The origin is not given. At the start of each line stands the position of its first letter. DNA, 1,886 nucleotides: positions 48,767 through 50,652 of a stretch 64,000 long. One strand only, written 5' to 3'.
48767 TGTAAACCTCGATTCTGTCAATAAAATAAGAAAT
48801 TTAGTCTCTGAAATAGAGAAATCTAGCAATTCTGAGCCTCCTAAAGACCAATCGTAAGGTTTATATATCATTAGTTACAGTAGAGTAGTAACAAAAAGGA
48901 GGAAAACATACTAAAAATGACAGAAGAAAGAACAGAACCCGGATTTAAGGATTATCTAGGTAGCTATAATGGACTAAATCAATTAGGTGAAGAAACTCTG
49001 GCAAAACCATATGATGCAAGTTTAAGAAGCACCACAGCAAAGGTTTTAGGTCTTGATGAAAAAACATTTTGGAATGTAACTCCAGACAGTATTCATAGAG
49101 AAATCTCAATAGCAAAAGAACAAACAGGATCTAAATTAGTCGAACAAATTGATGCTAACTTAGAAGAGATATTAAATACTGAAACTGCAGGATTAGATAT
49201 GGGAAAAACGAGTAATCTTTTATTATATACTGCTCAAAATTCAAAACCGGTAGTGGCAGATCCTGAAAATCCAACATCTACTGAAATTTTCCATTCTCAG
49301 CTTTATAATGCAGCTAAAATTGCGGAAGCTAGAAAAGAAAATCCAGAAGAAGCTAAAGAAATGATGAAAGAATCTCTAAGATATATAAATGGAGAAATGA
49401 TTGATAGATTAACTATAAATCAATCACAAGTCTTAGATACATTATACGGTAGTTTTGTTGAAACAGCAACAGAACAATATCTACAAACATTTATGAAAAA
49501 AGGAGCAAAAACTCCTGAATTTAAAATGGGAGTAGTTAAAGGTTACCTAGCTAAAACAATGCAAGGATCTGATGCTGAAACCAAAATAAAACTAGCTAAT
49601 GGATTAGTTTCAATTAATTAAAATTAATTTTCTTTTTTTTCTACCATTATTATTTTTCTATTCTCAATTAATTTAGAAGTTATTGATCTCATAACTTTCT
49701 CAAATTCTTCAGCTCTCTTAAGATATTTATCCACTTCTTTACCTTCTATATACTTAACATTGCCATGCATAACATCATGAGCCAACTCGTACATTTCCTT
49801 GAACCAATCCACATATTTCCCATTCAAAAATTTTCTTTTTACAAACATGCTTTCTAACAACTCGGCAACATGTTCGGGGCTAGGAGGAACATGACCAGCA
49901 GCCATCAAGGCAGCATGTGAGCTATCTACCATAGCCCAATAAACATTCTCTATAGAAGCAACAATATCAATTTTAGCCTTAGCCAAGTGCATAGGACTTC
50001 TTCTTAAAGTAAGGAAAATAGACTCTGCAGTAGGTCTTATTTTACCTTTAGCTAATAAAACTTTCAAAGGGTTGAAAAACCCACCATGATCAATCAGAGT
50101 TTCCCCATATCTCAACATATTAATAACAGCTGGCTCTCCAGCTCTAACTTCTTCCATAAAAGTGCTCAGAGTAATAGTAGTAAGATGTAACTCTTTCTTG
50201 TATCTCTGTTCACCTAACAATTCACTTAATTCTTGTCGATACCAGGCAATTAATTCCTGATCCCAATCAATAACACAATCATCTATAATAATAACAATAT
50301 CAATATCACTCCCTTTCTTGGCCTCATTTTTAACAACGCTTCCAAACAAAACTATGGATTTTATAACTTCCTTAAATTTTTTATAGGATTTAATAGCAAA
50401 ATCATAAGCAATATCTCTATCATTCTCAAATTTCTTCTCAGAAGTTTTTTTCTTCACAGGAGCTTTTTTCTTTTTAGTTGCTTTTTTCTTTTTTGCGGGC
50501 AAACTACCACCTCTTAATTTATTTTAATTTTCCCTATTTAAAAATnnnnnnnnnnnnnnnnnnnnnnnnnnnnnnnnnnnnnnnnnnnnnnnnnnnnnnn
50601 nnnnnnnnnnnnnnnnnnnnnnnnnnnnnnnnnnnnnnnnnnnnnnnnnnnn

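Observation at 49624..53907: Uncharacterised three-gene operon: unknown 482-aa protein, Endo IV-like TIM barrel with a 250-aa insertion, and a poly-Lys NTase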

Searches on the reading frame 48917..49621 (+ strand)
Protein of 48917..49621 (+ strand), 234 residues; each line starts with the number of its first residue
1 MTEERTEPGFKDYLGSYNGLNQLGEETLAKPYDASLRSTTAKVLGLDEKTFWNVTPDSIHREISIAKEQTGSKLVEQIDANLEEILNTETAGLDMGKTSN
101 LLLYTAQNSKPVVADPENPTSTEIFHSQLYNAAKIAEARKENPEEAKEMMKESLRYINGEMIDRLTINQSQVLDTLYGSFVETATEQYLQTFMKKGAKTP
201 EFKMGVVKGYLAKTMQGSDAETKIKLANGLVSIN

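Call 3: search_protein_families(library=pfam, proteins=[window:48917-49621:+], max_evalue=1)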
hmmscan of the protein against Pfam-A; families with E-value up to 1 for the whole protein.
window:48917-49621:+ (234 aa): 2 families
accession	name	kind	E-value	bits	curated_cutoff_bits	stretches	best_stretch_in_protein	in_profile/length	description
PF14649.11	Spatacsin_C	-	0.012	15.2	25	1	59-211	138-295/296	Spatacsin C-terminus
PF22738.1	NNH7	-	0.078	13.6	27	1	136-204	149-219/225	NACHT N-terminal Helical domain 7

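Call 4: search_protein_families(library=ncbifam, proteins=[window:48917-49621:+], max_evalue=1)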
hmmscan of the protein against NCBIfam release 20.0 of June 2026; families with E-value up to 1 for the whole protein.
window:48917-49621:+ (234 aa): 1 family
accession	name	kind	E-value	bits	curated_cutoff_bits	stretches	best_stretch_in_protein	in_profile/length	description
TIGR02486.1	RDH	subfamily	0.066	13.1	160.35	1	140-196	3-59/314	reductive dehalogenase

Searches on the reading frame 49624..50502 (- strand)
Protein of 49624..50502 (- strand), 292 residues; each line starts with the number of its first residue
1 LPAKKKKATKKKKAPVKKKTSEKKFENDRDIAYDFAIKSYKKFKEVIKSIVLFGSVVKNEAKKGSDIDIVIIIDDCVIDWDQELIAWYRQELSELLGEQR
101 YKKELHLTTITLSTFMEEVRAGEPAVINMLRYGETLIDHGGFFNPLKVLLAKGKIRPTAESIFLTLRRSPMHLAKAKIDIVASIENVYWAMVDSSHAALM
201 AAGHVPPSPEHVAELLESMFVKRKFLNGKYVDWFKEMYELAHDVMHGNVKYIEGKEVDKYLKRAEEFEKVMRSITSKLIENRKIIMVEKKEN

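Call 3: search_protein_families(library=pfam, proteins=[window:49624-50502:-], max_evalue=1)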
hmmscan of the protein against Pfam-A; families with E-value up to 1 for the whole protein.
window:49624-50502:- (292 aa): 5 families
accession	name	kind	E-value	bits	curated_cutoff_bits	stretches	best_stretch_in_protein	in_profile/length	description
PF01909.29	NTP_transf_2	-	3.5e-11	43.8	21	1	43-97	10-66/93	Nucleotidyltransferase domain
PF18765.7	Polbeta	-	1.3e-09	38.5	26.9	1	37-95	3-58/93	Polymerase beta, Nucleotidyltransferase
PF22600.2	MTPAP-like_central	-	0.0015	19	27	1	22-110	20-83/139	Poly(A) RNA polymerase, mitochondrial-like, central palm domain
PF05168.19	HEPN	-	0.011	16.3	22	1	197-272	41-115/117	HEPN domain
PF22014.2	DUF6932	-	0.16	12.8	27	1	41-106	43-105/142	Family of unknown function (DUF6932)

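Call 4: search_protein_families(library=ncbifam, proteins=[window:49624-50502:-], max_evalue=1)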
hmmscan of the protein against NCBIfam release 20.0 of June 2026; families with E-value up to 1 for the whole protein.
window:49624-50502:- (292 aa): 7 families
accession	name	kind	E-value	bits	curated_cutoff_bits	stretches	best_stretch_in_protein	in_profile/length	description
NF047752.1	MntA_antitoxin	equivalog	2.6e-07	30.5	60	1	47-98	7-55/106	type VII toxin-antitoxin system MntA family adenylyltransferase antitoxin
NF012212.1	ANT_9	subfamily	3e-06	26.7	340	1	41-114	15-88/249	aminoglycoside nucleotidyltransferase ANT(9)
NF051895.1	anti_phage_HalB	equivalog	0.0021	17.7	190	1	50-75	2-27/211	anti-phage Hailong system nucleotidyltransferase HalB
NF010309.0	PRK13746.1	subfamily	0.037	13.3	193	1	42-80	23-61/263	aminoglycoside adenylyltransferase family protein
NF033220.1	ANT_3pp_II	equivalog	0.053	12.9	400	1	43-137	18-106/258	ANT(3'')-II family aminoglycoside nucleotidyltransferase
NF012135.0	ANT_3pp_9_crypt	exception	0.11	12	560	1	45-108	26-89/262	cryptic aminoglycoside nucleotidyltransferase ANT(3'')/ANT(9)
NF053581.1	ANT_3pp_Ic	exception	0.14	11.7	545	0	43-77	24-58/265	aminoglycoside nucleotidyltransferase ANT(3'')-Ic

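Call 31: search_protein_families(library=padloc, proteins=[window:49624-50502:-], max_evalue=0.1)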
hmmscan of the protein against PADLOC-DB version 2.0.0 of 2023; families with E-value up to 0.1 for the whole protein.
window:49624-50502:- (292 aa): 11 families
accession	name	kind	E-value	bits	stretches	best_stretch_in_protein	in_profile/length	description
PDLC04903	PDC-S09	-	7.4e-09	33.9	1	31-84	10-62/108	-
PDLC04906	PDC-S09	-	1.2e-07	30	1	46-77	23-54/98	-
PDLC04904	PDC-S09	-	8.4e-07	27.2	1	46-97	24-72/104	-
PDLC04368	PDC-M05A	-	6.7e-06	24.1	1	41-100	101-160/201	-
PDLC04902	PDC-S09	-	1.3e-05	23.4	1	47-98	21-70/97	-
PDLC04905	PDC-S09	-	3.9e-05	21.9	1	46-97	20-71/101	-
PDLC04369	PDC-M05A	-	4.7e-05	21.1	1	44-129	100-176/201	-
PDLC04778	PDC-M70A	-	0.00012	19.6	1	38-76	38-76/355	-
PDLC04907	PDC-S09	-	0.00034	18.7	1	40-74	22-54/114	-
PDLC04372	PDC-M05A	-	0.00094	17.5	1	41-77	70-106/167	-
PDLC00794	Cyclase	-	0.0027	15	1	20-107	19-107/297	oligonucleotide-cyclase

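Call 32: search_solved_structures(query=window:49624-50502:-, max_evalue=1, show_alignments=2)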
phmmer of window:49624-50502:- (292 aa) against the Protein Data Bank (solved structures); distinct sequences matched with E-value up to 1: 3.
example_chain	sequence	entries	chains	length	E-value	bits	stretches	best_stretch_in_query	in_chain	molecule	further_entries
6sxj_A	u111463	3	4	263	0.0074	19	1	43-111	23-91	Streptomycin 3''-adenylyltransferase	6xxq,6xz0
9xbd_E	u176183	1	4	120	0.089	15.4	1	43-75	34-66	Nucleotidyltransferase domain-containing protein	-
9dbh_A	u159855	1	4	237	0.84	12.2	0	47-73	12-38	HalB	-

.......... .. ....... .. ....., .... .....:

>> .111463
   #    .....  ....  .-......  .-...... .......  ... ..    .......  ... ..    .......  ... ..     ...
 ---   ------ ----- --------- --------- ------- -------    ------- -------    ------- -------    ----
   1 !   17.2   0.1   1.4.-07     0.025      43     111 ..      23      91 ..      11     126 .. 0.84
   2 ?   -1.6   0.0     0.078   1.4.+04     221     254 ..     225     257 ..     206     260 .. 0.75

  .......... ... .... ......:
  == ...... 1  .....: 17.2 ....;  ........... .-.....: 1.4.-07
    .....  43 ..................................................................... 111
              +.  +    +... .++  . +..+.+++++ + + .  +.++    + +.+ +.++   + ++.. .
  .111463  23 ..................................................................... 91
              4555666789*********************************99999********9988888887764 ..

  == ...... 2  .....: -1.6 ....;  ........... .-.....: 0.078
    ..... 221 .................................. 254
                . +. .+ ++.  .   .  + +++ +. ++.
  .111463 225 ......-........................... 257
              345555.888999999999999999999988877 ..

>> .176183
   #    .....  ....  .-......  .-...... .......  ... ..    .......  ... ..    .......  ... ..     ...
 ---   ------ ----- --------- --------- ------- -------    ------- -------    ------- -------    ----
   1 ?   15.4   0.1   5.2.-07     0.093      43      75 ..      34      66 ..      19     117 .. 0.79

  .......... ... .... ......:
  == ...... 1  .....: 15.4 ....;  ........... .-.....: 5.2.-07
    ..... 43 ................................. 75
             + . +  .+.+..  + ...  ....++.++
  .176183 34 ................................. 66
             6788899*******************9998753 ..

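Call 73: search_solved_structures(query=A4, max_evalue=1, show_alignments=2)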
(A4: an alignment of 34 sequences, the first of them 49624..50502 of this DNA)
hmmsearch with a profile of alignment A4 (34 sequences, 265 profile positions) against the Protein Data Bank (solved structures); distinct sequences matched with E-value up to 1: 5.
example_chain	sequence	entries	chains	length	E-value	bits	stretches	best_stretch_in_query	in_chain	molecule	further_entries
9xbd_E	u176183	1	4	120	0.006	19.5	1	17-50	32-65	Nucleotidyltransferase domain-containing protein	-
5yep_A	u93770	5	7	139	0.17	14.8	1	24-52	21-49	Toxin-antitoxin system antidote Mnt family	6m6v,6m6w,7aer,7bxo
1tkn_A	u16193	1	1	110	0.26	14.1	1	175-225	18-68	Amyloid beta A4 protein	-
9dbh_A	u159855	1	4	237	0.95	12.3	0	23-48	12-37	HalB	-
9dbj_A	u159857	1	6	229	0.98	12.2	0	23-48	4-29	HalB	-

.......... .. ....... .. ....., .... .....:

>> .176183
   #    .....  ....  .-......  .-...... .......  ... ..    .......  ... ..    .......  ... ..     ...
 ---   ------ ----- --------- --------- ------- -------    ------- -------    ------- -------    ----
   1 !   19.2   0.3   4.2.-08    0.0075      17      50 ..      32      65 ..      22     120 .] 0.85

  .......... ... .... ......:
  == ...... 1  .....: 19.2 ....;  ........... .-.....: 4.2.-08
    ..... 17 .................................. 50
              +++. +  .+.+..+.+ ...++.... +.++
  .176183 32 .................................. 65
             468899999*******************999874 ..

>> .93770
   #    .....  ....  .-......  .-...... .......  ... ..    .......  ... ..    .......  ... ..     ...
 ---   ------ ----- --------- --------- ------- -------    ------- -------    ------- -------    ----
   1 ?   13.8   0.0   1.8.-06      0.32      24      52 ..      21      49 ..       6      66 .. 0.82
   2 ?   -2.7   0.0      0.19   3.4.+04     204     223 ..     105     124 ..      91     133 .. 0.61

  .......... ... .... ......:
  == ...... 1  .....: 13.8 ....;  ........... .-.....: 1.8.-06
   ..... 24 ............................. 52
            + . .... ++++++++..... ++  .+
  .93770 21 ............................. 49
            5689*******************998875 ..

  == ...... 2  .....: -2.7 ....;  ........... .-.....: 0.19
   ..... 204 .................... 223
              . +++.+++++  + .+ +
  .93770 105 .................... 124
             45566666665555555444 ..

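Call 86: search_protein_families(library=phrogs, proteins=[window:49624-50502:-], max_evalue=0.01)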
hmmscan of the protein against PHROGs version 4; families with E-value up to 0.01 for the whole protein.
window:49624-50502:- (292 aa): 0 families
